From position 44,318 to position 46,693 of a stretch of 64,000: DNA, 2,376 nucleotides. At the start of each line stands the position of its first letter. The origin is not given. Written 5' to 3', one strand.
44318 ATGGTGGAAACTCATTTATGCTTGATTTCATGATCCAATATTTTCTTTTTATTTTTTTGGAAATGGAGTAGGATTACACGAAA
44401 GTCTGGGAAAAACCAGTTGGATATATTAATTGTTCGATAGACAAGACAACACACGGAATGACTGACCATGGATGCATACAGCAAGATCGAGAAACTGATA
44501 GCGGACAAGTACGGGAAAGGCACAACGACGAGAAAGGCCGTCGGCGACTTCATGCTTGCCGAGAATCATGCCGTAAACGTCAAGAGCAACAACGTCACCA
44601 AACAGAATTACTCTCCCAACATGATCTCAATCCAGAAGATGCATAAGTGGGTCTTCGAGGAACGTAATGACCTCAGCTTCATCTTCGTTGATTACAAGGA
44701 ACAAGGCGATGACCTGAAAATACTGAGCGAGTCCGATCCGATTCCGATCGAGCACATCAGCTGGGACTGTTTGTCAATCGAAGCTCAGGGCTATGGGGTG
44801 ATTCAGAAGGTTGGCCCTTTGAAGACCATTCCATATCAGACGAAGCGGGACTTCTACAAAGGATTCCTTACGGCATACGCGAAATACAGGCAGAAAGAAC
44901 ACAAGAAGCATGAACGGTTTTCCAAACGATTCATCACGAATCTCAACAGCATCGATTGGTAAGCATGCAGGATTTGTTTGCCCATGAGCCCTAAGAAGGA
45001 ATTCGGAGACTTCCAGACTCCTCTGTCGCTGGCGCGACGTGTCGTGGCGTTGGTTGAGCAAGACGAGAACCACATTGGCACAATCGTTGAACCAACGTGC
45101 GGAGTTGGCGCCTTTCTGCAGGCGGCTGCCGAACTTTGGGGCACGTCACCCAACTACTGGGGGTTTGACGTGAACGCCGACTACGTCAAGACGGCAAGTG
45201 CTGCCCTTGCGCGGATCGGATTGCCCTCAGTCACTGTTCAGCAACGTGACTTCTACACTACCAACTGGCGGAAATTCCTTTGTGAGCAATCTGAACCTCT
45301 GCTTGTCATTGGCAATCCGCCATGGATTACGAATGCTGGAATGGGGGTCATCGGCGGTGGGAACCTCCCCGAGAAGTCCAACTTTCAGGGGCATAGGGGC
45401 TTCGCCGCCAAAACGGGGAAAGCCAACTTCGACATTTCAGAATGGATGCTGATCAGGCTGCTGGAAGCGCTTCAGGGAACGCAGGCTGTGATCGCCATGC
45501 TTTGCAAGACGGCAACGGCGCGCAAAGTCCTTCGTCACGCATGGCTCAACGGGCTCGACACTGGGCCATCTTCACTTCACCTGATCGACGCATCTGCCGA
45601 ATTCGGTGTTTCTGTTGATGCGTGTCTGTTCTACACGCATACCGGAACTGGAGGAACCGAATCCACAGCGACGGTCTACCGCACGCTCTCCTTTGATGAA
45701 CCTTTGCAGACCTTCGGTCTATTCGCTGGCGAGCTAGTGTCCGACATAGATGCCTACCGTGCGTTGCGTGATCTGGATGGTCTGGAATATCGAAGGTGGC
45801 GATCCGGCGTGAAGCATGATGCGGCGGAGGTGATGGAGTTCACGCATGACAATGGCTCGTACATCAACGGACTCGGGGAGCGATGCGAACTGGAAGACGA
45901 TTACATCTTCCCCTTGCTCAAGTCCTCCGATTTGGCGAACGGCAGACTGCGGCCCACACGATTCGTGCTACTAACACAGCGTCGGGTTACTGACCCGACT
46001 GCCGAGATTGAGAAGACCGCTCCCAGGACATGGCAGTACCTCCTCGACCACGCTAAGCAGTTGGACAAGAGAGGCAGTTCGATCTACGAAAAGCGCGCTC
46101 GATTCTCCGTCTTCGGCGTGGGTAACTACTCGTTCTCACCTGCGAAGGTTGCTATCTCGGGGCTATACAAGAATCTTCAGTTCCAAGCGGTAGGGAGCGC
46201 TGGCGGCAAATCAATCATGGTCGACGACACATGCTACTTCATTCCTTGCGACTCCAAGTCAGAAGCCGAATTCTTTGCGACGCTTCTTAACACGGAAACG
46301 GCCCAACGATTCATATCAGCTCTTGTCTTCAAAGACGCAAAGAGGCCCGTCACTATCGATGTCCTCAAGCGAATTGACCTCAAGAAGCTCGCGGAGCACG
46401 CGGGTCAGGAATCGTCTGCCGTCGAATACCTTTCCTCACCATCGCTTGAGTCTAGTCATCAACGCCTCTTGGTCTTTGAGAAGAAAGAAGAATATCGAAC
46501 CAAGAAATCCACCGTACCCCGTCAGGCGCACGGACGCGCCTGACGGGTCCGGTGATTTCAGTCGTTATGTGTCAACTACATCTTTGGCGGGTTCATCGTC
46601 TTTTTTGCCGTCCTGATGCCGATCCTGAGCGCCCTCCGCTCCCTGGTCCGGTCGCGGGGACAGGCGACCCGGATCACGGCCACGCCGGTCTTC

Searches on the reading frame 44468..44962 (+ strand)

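Call 91: search_protein_families(library=pfam, proteins=[window:44468-44962:+], max_evalue=0.01)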
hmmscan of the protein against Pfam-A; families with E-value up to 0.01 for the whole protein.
window:44468-44962:+ (164 aa): 1 family
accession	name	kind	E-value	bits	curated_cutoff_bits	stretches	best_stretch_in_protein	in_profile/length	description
PF18714.6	PI-TkoII_IV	-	0.0048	17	25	0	119-162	31-73/150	DNA polymerase II intein Domain IV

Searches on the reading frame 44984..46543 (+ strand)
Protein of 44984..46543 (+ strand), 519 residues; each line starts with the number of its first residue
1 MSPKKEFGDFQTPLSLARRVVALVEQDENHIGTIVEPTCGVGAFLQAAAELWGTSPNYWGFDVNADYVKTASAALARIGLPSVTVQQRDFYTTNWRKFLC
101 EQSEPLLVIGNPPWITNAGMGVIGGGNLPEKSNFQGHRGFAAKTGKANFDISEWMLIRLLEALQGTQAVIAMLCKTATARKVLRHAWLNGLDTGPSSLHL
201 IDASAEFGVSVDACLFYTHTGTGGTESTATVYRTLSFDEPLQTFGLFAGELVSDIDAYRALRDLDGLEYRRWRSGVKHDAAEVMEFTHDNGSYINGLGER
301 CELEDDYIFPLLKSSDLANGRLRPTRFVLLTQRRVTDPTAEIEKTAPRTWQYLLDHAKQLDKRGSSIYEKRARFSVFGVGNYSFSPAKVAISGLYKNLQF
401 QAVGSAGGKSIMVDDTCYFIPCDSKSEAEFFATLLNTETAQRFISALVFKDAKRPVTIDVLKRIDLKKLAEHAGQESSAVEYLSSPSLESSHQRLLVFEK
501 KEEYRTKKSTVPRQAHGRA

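Call 91: search_protein_families(library=pfam, proteins=[window:44984-46543:+], max_evalue=0.01)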
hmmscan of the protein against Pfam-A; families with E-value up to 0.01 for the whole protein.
window:44984-46543:+ (519 aa): 3 families
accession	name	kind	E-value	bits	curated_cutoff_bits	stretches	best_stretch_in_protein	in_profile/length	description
PF02384.22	N6_Mtase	-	0.00083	19.2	20.4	1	4-170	22-182/311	N-6 DNA Methylase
PF13649.12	Methyltransf_25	-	0.0016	19.5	27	1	35-93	2-58/97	Methyltransferase domain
PF13847.12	Methyltransf_31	-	0.0042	17.2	27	1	34-91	7-64/145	Methyltransferase domain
